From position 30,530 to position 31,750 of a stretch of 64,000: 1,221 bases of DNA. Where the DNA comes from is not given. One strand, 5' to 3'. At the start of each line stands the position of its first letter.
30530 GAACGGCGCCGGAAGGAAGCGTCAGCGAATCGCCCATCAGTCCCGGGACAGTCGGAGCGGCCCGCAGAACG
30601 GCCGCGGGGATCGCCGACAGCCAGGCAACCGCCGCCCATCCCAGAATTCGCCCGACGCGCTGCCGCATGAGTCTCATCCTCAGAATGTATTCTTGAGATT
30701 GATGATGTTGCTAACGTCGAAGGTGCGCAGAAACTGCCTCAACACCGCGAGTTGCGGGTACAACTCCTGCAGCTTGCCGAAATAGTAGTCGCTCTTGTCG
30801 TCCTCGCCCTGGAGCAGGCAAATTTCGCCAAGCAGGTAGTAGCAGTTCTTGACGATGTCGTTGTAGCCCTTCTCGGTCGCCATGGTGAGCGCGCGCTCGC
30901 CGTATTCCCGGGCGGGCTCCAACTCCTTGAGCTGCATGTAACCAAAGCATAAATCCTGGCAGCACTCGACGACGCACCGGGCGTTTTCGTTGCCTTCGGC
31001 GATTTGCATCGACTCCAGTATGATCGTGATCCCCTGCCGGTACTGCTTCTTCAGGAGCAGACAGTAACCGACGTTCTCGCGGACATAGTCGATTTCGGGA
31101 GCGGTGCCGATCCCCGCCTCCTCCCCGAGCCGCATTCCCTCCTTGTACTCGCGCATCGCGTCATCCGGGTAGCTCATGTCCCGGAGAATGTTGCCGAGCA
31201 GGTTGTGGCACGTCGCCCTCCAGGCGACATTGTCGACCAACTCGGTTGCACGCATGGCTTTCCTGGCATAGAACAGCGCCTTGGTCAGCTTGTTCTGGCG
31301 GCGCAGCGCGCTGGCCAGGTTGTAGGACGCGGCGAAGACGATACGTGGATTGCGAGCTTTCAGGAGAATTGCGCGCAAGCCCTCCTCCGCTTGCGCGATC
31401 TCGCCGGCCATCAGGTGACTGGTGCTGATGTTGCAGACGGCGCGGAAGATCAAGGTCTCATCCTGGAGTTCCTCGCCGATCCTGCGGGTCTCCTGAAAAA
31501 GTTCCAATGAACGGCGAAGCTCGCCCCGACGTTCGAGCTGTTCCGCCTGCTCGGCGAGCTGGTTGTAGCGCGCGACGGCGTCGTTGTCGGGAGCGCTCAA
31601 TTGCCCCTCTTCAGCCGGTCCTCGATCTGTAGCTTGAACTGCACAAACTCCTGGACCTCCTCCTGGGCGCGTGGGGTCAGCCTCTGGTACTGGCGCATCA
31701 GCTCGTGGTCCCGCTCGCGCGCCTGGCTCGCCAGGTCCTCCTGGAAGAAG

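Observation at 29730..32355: Lower-GC island with a split RNPP-like regulator (XRE HTH + all-TPR protein) and a downstream secreted protein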

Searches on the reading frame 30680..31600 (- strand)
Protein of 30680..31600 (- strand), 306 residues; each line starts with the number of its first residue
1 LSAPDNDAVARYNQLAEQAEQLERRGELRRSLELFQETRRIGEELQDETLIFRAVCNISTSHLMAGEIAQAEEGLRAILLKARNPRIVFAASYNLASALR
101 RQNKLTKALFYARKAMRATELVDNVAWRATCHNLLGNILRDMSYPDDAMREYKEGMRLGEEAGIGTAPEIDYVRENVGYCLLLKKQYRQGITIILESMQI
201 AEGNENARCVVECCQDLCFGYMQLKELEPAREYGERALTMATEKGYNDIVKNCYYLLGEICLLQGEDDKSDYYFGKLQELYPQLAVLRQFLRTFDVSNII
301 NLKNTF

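Call 3: search_protein_families(library=pfam, proteins=[window:30680-31600:-], max_evalue=0.1)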
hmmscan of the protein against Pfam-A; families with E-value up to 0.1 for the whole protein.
window:30680-31600:- (306 aa): 12 families
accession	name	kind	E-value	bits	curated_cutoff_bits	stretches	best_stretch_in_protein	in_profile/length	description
PF13424.12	TPR_12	-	3.8e-16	59.5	30.1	2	90-158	3-74/77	Tetratricopeptide repeat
PF07719.23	TPR_2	-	3.3e-12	46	27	2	91-117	3-29/34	Tetratricopeptide repeat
PF17874.7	TPR_MalT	-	8.8e-09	35.5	45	3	49-162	35-155/336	MalT-like TPR region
PF13181.12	TPR_8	-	1.7e-06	28.2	25.7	0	91-117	3-29/34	Tetratricopeptide repeat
PF09976.15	TPR_21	-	7.9e-05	22.9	25.5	1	8-161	39-178/193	Tetratricopeptide repeat-like domain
PF13374.12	TPR_10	-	0.00012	22.4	27.5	0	94-120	7-33/42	Tetratricopeptide repeat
PF12895.13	ANAPC3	-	0.00031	21.4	27.2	0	102-139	2-40/82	Anaphase-promoting complex, cyclosome, subunit 3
PF00515.34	TPR_1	-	0.0046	17.1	27.8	1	91-115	3-27/34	Tetratricopeptide repeat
PF13432.12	TPR_16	-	0.0062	17.4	32.7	1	60-115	5-57/65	Tetratricopeptide repeat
PF13428.12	TPR_14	-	0.0084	17.1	23.5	0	90-118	2-30/44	Tetratricopeptide repeat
PF20027.4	DUF6435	-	0.0095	16.4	26.9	1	10-46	15-51/53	Family of unknown function (DUF6435)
PF25063.1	ARM_TT21_C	-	0.027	14.8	35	0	180-270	27-114/209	Tetratricopeptide repeat protein 21 C-terminal ARM domain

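Call 4: search_protein_families(library=ncbifam, proteins=[window:30680-31600:-], max_evalue=0.1)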
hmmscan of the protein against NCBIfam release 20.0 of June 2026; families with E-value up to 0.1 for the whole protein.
window:30680-31600:- (306 aa): 5 families
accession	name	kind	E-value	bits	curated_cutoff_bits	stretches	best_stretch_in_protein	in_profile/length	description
NF053520.1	HK_Porph_FimS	equivalog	1.5e-09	36.7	600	1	41-278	73-311/618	sensor histidine kinase FimS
NF053617.1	SARPRegAfsRStmc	equivalog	0.00011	20.2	1430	1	43-282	727-967/986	SARP-family global regulator AfsR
NF052312.1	T9SS_PorW_SprE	equivalog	0.016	13.9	250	0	48-156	137-243/716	type IX secretion system periplasmic lipoprotein PorW/SprE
TIGR02795.1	tol_pal_ybgF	equivalog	0.023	15.3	90.1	0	59-116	9-66/119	tol-pal system protein YbgF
NF033650.1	ANR_neg_reg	subfamily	0.072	12.9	32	1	11-34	1-24/54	ANR family transcriptional regulator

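Call 7: search_solved_structures(query=window:30680-31600:-, max_evalue=10, show_alignments=2)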
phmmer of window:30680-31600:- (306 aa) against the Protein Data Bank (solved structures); distinct sequences matched with E-value up to 10: 42.
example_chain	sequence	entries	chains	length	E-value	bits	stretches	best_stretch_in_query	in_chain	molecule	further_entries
5a7d_B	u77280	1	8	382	3.7e-06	29.6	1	26-161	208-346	PINS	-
6mfv_A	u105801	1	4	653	4.4e-06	29.4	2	219-299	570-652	tetratricopeptide repeat sensor PH0952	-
4g2v_A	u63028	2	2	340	8.4e-06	28.5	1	31-163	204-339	G-protein-signaling modulator 2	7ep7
3ro2_A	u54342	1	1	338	8.5e-06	28.4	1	33-163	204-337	G-protein-signaling modulator 2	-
4wng_A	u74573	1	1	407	1.1e-05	28.1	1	28-165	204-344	G-protein-signaling modulator 2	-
3sf4_A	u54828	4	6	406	1.1e-05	28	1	29-165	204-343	G-protein-signaling modulator 2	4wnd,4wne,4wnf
6hc2_A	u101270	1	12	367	1.2e-05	27.9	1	31-163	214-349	G-protein-signaling modulator 2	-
5a6c_A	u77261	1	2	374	1.8e-05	27.3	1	31-163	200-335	G-PROTEIN-SIGNALING MODULATOR 2, AFADIN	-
4a1s_A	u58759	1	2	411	2e-05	27.3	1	26-142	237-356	PARTNER OF INSCUTEABLE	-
4jhr_A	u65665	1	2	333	0.0002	23.9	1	30-163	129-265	G-protein-signaling modulator 2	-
1w3b_A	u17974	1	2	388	0.00099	21.7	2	40-159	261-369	UDP-N-ACETYLGLUCOSAMINE--PEPTIDE N-ACETYLGLUCOSAMINYLTRANSFERASE 110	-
6eou_A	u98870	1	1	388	0.0018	20.8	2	41-158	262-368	UDP-N-acetylglucosamine--peptide N-acetylglucosaminyltransferase 110 kDa subunit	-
4r7s_A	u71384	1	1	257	0.0024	20.4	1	63-138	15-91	Tetratricopeptide repeat protein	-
3ro3_A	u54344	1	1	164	0.0031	20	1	29-163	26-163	G-protein-signaling modulator 2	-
7yeh_B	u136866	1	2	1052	0.0052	19.3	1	81-157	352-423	UDP-N-acetylglucosamine--peptide N-acetylglucosaminyltransferase 110 kDa subunit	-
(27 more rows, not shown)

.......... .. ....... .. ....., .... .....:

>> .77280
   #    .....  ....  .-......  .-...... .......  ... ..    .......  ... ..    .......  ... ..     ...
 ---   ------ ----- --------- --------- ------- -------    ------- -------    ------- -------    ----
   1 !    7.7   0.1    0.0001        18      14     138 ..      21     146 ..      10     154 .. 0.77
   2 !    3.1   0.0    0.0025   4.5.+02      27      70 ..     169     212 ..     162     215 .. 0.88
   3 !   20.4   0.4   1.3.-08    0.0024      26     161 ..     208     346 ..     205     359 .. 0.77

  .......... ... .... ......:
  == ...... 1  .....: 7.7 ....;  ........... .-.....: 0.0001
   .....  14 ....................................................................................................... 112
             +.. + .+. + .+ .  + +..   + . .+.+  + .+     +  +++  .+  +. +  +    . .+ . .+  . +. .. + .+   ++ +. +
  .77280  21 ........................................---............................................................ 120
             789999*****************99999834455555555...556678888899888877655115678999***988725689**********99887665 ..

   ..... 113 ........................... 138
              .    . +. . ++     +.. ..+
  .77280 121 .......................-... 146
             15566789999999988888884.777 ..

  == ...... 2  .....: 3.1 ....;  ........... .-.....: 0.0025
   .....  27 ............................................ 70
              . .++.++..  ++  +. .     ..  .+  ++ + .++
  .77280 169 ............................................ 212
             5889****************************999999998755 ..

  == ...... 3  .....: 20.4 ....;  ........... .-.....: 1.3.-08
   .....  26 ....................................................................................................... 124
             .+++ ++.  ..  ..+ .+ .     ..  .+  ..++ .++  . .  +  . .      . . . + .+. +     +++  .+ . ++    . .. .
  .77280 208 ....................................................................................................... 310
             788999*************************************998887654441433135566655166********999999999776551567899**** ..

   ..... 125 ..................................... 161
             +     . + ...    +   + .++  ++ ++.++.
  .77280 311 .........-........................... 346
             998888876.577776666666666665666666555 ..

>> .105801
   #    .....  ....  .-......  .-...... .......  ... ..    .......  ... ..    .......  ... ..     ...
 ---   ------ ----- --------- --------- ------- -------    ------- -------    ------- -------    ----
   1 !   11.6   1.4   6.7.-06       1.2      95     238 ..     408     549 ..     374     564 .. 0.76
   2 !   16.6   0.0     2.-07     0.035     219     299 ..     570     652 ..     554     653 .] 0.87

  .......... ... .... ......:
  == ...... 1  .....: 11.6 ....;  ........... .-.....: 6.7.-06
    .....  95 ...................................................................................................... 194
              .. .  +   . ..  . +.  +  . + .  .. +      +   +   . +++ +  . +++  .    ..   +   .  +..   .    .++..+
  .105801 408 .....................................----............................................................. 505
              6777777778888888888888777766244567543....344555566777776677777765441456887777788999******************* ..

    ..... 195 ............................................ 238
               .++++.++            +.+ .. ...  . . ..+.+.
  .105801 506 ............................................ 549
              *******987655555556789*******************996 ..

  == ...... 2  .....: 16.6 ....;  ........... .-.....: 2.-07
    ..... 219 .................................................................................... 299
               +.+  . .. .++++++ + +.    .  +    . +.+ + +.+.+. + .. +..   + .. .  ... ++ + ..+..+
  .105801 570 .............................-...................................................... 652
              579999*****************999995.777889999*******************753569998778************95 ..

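Call 9: find_homologous_proteins(query=window:30680-31600:-)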
Query window:30680-31600:- (306 aa): 154 proteins with E <= 0.001 among 1755 candidates; the best 120 are listed.
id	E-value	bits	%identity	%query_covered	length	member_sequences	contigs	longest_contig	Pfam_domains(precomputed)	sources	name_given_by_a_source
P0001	2.1e-199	679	100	100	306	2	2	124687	PF17874.8,PF13424.13,PF13181.13,PF07719.24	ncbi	-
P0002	1.2e-149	515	79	95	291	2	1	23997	PF17874.8,PF00515.35,PF13424.13,PF13428.13,PF13181.13,PF07719.24,PF13374.13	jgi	jgi:tetratricopeptide (TPR) repeat protein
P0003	2.0e-141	488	73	100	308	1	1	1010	PF17874.8,PF13424.13,PF13428.13,PF13181.13,PF07719.24,PF13374.13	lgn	-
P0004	3.7e-118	412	62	98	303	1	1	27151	PF17874.8,PF00515.35,PF13424.13,PF13432.13,PF13428.13,PF13181.13,PF07719.24,PF13374.13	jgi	jgi:tetratricopeptide (TPR) repeat protein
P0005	1.1e-117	410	61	98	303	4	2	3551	PF09976.16,PF17874.8,PF00515.35,PF13424.13,PF13432.13,PF13428.13,PF13181.13,PF07719.24,PF13374.13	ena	-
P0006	6.0e-117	408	60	98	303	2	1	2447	PF09976.16,PF17874.8,PF00515.35,PF13424.13,PF13432.13,PF13428.13,PF13181.13,PF07719.24,PF13374.13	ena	-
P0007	1.2e-116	407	61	98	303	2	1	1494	PF17874.8,PF00515.35,PF13424.13,PF13176.13,PF13181.13,PF07719.24,PF13374.13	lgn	-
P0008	1.5e-116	407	60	97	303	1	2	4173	PF09976.16,PF17874.8,PF00515.35,PF13424.13,PF13432.13,PF13428.13,PF13181.13,PF07719.24,PF13374.13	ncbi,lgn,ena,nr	ncbi:MAG TPA: tetratricopeptide repeat protein [Candidatus Polarisedimenticolia bacterium]|nr:tetrat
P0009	2.2e-116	406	61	98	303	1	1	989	PF09976.16,PF17874.8,PF00515.35,PF13424.13,PF13432.13,PF13428.13,PF13181.13,PF07719.24,PF13374.13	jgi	-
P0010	3.2e-116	406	60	97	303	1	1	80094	PF17874.8,PF13424.13,PF13181.13,PF07719.24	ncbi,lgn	ncbi:MAG: hypothetical protein ACE5JH_01010 [Acidobacteriota bacterium]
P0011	3.6e-116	405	60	98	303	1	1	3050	PF09976.16,PF17874.8,PF00515.35,PF13424.13,PF13432.13,PF13428.13,PF13181.13,PF07719.24,PF13374.13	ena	-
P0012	3.8e-116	405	61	97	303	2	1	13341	PF17874.8,PF00515.35,PF13424.13,PF13181.13,PF07719.24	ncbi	-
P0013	7.6e-116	404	62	97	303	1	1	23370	PF17874.8,PF00515.35,PF13424.13,PF13432.13,PF13428.13,PF13181.13,PF07719.24,PF13374.13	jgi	jgi:tetratricopeptide (TPR) repeat protein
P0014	1.0e-115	404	62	97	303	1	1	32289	PF17874.8,PF00515.35,PF13424.13,PF13428.13,PF13181.13,PF07719.24,PF13374.13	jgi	jgi:tetratricopeptide (TPR) repeat protein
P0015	3.5e-115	402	60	98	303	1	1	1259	PF09976.16,PF17874.8,PF00515.35,PF13424.13,PF13432.13,PF13428.13,PF13181.13,PF07719.24,PF13374.13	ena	-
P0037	3.8e-112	392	57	98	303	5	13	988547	PF09976.16,PF17874.8,PF00515.35,PF13424.13,PF13176.13,PF13432.13,PF13428.13,PF13181.13,PF07719.24,PF13374.13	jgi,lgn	jgi:tetratricopeptide (TPR) repeat protein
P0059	1.1e-108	381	57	98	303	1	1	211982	PF17874.8,PF00515.35,PF13424.13,PF13432.13,PF13181.13,PF07719.24,PF13374.13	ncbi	-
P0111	4.9e-67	244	40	99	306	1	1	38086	PF14559.13,PF17874.8,PF00515.35,PF12895.14,PF13424.13,PF13432.13,PF13428.13,PF13181.13,PF07719.24,PF13374.13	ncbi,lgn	-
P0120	1.2e-65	240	42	92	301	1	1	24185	PF25068.3,PF17874.8,PF00515.35,PF13424.13,PF13176.13,PF13432.13,PF13428.13,PF13181.13,PF07719.24,PF13174.13,PF13374.13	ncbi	ncbi:MAG: tetratricopeptide repeat protein [Acidobacteriota bacterium]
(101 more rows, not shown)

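Call 10: find_encoding_contigs(protein=P0001, flank=6000, max_places=2)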
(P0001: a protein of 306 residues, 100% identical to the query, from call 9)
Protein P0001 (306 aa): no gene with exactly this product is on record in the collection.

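Call 11: find_encoding_contigs(protein=P0037, flank=6000, max_places=2)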
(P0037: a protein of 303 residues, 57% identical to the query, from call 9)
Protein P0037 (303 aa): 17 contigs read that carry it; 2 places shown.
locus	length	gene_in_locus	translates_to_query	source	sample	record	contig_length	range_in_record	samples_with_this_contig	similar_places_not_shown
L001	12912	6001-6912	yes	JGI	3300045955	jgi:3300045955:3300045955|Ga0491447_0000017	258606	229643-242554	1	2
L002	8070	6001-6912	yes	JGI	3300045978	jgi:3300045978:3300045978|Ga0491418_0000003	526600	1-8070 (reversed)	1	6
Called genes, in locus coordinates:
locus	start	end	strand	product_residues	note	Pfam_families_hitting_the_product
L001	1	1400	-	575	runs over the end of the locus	PF04187:Cofac_haem_bdg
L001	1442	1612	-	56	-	PF02416:TatA_B_E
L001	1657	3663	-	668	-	PF00009:GTP_EFTU, PF01926:MMR_HSR1, PF03144:GTP_EFTU_D2, PF25461:Beta-barrel_SelB, PF09106:WHD_2nd_SelB, PF09107:WHD_3rd_SelB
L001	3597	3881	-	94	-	PF04368:DUF507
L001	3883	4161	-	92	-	PF04368:DUF507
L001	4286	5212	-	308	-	PF00140:Sigma70_r1_2, PF04542:Sigma70_r2, PF04539:Sigma70_r3, PF04545:Sigma70_r4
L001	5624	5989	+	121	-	PF13744:HTH_37 (weak), PF12844:HTH_19, PF13560:HTH_31, PF01381:HTH_3, PF13443:HTH_26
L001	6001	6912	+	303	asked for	PF07719:TPR_2 (faint), PF13428:TPR_14 (faint), PF00515:TPR_1 (faint), PF13176:TPR_7 (faint), PF13181:TPR_8 (faint), PF13374:TPR_10 (faint), PF09976:TPR_21 (weak), PF13424:TPR_12 (weak), +2 more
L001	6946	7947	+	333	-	-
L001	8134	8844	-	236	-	PF01694:Rhomboid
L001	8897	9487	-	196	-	PF01844:HNH, PF13395:HNH_4 (faint), PF14279:HNH_5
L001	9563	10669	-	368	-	PF01820:Dala_Dala_lig_N, PF02222:ATP-grasp, PF02786:CPSase_L_D2, PF07478:Dala_Dala_lig_C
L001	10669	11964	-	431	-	PF13167:GTP-bdg_N, PF16360:GTP-bdg_M, PF01926:MMR_HSR1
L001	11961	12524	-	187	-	PF00578:AhpC-TSA, PF08534:Redoxin, PF13905:Thioredoxin_8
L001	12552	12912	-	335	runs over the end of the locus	PF06089:Asparaginase_II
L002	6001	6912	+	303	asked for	PF07719:TPR_2 (faint), PF13428:TPR_14 (faint), PF00515:TPR_1 (faint), PF13176:TPR_7 (faint), PF13181:TPR_8 (faint), PF13374:TPR_10 (faint), PF09976:TPR_21 (weak), PF13424:TPR_12 (weak), +2 more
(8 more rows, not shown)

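Call 12: find_encoding_contigs(protein=P0059, flank=6000, max_places=2)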
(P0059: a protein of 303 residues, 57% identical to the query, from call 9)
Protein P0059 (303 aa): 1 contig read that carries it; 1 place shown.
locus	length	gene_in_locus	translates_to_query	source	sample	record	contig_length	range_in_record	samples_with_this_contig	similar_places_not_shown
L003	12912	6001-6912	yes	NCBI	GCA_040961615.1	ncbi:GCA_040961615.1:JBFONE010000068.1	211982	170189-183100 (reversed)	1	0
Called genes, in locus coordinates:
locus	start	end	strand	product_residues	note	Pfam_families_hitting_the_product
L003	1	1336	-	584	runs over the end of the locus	PF04187:Cofac_haem_bdg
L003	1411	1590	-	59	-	PF02416:TatA_B_E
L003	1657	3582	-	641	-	PF00009:GTP_EFTU, PF01926:MMR_HSR1, PF03144:GTP_EFTU_D2, PF25461:Beta-barrel_SelB, PF09106:WHD_2nd_SelB, PF09107:WHD_3rd_SelB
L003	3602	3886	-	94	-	PF04368:DUF507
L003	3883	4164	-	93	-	PF04368:DUF507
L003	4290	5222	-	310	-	PF00140:Sigma70_r1_2, PF04542:Sigma70_r2, PF04539:Sigma70_r3, PF04545:Sigma70_r4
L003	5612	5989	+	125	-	PF13744:HTH_37 (weak), PF13560:HTH_31, PF12844:HTH_19, PF13443:HTH_26, PF01381:HTH_3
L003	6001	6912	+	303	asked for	PF17874:TPR_MalT (faint), PF00515:TPR_1 (faint), PF07719:TPR_2 (faint), PF13181:TPR_8 (faint), PF13374:TPR_10 (faint), PF13432:TPR_16 (faint), PF13424:TPR_12 (weak)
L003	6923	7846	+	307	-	-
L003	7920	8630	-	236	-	PF08551:DUF1751, PF01694:Rhomboid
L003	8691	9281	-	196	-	PF01844:HNH, PF13395:HNH_4 (weak), PF14279:HNH_5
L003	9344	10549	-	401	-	PF01820:Dala_Dala_lig_N, PF02786:CPSase_L_D2, PF02222:ATP-grasp (weak), PF07478:Dala_Dala_lig_C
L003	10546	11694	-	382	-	PF13167:GTP-bdg_N, PF16360:GTP-bdg_M, PF02492:cobW (weak), PF01926:MMR_HSR1, PF02421:FeoB_N (weak)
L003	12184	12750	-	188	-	PF00578:AhpC-TSA, PF08534:Redoxin, PF13905:Thioredoxin_8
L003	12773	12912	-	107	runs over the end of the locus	PF00085:Thioredoxin, PF13098:Thioredoxin_2, PF13905:Thioredoxin_8 (faint)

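Call 13: find_encoding_contigs(protein=P0111, flank=6000, max_places=1)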
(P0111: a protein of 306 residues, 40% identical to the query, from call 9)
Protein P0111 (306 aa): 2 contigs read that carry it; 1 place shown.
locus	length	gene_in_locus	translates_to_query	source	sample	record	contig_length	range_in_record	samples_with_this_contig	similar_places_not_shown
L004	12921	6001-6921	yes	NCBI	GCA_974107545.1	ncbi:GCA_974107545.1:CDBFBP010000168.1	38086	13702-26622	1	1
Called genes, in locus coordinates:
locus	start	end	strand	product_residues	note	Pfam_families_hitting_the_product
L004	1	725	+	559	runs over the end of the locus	PF02543:Carbam_trans_N, PF16861:Carbam_trans_C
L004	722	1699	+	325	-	PF00535:Glycos_transf_2, PF13641:Glyco_tranf_2_3, PF10111:Glyco_tranf_2_2 (weak)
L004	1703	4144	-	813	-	PF13185:GAF_2 (weak), PF13492:GAF_3 (faint), PF01590:GAF (weak), PF08448:PAS_4 (faint), PF00512:HisKA, PF02518:HATPase_c, PF00072:Response_reg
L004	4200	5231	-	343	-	PF00140:Sigma70_r1_2 (faint), PF04542:Sigma70_r2, PF04539:Sigma70_r3, PF04545:Sigma70_r4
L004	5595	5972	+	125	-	PF12844:HTH_19, PF13560:HTH_31, PF01381:HTH_3, PF13443:HTH_26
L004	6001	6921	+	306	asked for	PF12895:ANAPC3 (faint), PF14559:TPR_19 (faint), PF00515:TPR_1 (faint), PF07719:TPR_2 (faint), PF13181:TPR_8 (faint), PF13424:TPR_12, PF17874:TPR_MalT, PF13424:TPR_12, +3 more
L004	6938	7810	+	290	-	-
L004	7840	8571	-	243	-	PF04511:DER1 (weak), PF08551:DUF1751, PF01694:Rhomboid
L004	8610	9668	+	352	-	-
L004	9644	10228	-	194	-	PF01844:HNH, PF13395:HNH_4 (weak), PF14279:HNH_5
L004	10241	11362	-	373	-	PF01820:Dala_Dala_lig_N, PF02786:CPSase_L_D2 (weak), PF02222:ATP-grasp, PF07478:Dala_Dala_lig_C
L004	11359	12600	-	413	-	PF13167:GTP-bdg_N, PF16360:GTP-bdg_M, PF01926:MMR_HSR1, PF02421:FeoB_N (weak)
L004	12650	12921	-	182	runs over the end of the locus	PF08534:Redoxin, PF00578:AhpC-TSA, PF13905:Thioredoxin_8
